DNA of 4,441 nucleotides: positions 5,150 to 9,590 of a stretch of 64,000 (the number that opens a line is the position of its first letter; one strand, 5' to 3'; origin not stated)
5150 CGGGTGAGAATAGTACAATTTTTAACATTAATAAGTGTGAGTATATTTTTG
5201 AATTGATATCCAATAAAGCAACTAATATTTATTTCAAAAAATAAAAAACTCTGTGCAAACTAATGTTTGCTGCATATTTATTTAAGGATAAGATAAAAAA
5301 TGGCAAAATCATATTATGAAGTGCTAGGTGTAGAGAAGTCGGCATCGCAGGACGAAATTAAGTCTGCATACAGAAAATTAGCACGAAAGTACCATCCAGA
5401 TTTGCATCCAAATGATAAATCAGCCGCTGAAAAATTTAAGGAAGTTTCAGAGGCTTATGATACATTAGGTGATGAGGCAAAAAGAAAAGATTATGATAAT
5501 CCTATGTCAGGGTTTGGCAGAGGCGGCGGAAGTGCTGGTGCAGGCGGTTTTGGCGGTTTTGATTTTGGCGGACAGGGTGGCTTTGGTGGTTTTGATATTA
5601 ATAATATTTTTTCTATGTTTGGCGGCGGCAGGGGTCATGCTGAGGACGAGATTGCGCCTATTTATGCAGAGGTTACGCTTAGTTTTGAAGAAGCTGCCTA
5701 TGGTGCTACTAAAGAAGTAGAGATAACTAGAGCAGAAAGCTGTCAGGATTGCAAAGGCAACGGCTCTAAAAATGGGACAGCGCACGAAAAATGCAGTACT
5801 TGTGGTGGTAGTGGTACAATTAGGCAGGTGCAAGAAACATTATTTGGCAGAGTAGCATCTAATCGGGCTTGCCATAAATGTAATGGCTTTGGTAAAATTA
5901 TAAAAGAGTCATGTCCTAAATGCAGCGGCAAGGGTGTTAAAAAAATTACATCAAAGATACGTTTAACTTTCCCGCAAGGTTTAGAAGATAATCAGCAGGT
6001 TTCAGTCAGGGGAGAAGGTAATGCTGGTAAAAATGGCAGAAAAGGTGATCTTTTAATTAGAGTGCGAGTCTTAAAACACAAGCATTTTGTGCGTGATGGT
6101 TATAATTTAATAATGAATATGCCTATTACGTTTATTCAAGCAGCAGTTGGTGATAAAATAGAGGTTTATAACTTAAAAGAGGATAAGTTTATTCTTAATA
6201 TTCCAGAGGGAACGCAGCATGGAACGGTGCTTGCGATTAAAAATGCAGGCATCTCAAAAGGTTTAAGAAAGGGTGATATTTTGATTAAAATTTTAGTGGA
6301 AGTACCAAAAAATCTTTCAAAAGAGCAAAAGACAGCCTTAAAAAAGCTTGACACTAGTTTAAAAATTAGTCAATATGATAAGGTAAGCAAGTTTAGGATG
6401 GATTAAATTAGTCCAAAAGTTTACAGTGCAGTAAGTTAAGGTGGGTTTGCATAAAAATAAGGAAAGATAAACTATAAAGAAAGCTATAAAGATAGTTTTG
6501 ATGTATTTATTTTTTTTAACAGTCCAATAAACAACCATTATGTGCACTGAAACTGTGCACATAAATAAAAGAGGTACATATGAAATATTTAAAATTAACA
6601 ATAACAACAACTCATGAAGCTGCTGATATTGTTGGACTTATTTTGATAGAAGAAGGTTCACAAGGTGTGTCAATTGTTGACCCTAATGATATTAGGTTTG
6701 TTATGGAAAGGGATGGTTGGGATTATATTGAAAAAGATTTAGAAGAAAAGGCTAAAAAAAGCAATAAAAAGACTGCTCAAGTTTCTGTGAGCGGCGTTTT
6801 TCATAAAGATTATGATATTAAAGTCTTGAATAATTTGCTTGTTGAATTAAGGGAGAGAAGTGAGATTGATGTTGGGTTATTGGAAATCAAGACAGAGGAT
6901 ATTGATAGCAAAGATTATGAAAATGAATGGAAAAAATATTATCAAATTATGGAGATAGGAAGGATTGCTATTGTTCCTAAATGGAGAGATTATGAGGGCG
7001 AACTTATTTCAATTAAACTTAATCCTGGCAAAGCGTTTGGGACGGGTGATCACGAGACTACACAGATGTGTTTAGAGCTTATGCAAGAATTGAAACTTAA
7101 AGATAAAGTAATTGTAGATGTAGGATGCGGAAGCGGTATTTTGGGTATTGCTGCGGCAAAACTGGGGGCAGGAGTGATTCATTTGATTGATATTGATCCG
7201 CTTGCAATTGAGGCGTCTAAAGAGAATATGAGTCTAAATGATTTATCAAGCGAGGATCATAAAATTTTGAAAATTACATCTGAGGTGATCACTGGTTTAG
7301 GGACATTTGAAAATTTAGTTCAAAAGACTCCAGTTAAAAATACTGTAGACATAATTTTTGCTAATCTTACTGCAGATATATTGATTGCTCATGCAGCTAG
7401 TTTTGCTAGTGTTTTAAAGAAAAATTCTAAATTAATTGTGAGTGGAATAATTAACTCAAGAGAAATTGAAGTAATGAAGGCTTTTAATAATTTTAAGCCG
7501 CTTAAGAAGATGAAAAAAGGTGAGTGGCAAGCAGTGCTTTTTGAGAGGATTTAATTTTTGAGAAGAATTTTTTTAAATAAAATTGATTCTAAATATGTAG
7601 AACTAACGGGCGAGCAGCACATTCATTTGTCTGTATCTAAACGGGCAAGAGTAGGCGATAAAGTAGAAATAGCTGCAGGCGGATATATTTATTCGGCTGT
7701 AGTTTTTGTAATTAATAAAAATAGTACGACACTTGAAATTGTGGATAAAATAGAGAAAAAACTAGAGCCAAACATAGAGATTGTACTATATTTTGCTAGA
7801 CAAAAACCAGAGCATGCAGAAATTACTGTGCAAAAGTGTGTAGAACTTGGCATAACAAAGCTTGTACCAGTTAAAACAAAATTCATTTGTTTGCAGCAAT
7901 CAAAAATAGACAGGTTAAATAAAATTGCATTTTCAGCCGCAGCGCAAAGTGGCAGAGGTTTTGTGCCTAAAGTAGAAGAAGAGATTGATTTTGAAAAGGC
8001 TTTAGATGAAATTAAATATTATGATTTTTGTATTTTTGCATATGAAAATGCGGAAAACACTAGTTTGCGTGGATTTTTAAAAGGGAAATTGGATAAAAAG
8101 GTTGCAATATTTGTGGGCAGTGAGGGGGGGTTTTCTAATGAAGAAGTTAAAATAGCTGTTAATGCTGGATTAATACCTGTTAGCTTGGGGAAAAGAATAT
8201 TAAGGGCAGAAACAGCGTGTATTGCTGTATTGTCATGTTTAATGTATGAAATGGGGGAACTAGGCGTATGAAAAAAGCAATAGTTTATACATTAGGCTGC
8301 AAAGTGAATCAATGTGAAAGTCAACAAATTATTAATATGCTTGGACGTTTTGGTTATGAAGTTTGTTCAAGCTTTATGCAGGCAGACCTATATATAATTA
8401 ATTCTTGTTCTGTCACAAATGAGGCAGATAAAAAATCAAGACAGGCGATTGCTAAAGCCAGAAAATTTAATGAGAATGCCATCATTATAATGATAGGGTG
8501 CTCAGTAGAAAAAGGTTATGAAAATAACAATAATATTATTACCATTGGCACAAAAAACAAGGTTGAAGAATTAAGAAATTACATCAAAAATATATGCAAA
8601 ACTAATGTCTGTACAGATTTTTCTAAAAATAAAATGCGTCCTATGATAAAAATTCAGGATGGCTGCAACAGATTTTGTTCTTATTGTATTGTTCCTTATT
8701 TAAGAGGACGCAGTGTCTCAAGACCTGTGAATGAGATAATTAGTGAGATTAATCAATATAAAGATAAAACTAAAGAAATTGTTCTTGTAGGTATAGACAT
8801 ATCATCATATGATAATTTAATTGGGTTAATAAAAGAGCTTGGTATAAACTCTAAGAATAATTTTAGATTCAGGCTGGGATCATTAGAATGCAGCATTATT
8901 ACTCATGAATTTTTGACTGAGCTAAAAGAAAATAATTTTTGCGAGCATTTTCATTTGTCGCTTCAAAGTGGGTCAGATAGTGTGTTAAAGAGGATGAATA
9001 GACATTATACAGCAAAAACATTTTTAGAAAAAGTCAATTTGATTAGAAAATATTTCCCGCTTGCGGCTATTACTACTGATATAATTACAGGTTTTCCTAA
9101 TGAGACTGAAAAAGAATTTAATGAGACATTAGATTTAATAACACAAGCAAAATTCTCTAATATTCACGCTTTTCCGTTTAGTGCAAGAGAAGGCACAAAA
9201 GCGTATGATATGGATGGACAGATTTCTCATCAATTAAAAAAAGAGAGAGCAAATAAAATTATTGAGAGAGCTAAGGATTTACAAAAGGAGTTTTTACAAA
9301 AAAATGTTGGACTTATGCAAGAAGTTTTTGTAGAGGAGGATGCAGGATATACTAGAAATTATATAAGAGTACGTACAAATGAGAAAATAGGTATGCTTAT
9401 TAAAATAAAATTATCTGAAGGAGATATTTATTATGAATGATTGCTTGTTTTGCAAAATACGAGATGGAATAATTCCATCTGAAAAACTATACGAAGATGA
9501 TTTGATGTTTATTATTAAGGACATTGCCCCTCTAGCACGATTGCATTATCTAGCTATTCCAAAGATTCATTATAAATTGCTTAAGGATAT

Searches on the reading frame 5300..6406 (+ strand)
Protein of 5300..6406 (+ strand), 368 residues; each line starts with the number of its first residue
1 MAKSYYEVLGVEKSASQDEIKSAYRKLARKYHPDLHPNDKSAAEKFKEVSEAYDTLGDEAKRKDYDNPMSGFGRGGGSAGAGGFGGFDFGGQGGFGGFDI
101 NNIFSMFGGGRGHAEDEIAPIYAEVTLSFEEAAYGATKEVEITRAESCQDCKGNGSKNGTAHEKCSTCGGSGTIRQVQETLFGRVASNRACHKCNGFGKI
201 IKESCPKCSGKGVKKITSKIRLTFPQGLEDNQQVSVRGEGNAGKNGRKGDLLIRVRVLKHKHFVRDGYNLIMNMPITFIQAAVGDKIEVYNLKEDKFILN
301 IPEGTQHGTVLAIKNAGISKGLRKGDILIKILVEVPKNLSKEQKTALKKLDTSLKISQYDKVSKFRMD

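Call 45: search_protein_families(library=pfam, proteins=[window:5300-6406:+], max_evalue=0.00001)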
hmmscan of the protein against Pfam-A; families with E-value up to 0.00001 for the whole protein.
window:5300-6406:+ (368 aa): 4 families
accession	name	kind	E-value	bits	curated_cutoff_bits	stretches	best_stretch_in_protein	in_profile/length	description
PF01556.23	DnaJ_C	-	8.2e-38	130.3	26.6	1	122-336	2-152/152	DnaJ C terminal domain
PF00226.36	DnaJ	-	5.3e-27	94.2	27.8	1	4-66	1-63/63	DnaJ domain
PF00684.25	DnaJ_CXXCXGXG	-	1.2e-15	58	32.7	1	148-212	1-65/65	DnaJ central domain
PF15777.11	Anti-TRAP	-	6.1e-07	29.8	32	0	190-213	12-41/59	Tryptophan RNA-binding attenuator protein inhibitory protein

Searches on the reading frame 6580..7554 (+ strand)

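Call 45: search_protein_families(library=pfam, proteins=[window:6580-7554:+], max_evalue=0.00001)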
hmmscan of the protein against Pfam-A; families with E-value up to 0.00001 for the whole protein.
window:6580-7554:+ (324 aa): 3 families
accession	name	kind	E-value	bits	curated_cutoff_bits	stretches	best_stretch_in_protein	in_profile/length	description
PF06325.19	PrmA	-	1.2e-68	232.3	22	1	2-321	1-293/296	Ribosomal protein L11 methyltransferase (PrmA)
PF05175.20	MTS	-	1.1e-10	41.8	23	1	161-287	20-138/170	Methyltransferase small domain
PF13847.12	Methyltransf_31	-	1e-08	35.4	27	1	174-301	3-117/145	Methyltransferase domain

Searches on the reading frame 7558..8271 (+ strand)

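Call 45: search_protein_families(library=pfam, proteins=[window:7558-8271:+], max_evalue=0.00001)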
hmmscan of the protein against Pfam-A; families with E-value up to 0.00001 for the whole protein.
window:7558-8271:+ (237 aa): 1 family
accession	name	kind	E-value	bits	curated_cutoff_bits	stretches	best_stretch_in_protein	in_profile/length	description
PF04452.19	Methyltrans_RNA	-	1.5e-42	145.4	23.9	1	71-228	3-164/165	RNA methyltransferase domain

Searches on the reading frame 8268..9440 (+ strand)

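Call 45: search_protein_families(library=pfam, proteins=[window:8268-9440:+], max_evalue=0.00001)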
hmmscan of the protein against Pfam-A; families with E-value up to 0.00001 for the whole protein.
window:8268-9440:+ (390 aa): 2 families
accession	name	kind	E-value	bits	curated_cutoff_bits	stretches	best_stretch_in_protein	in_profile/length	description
PF04055.27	Radical_SAM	-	2.4e-28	99.8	29.5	1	127-291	1-166/166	Radical SAM superfamily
PF00919.26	UPF0004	-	6.4e-21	74.6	27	1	3-85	1-84/98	Uncharacterized protein family UPF0004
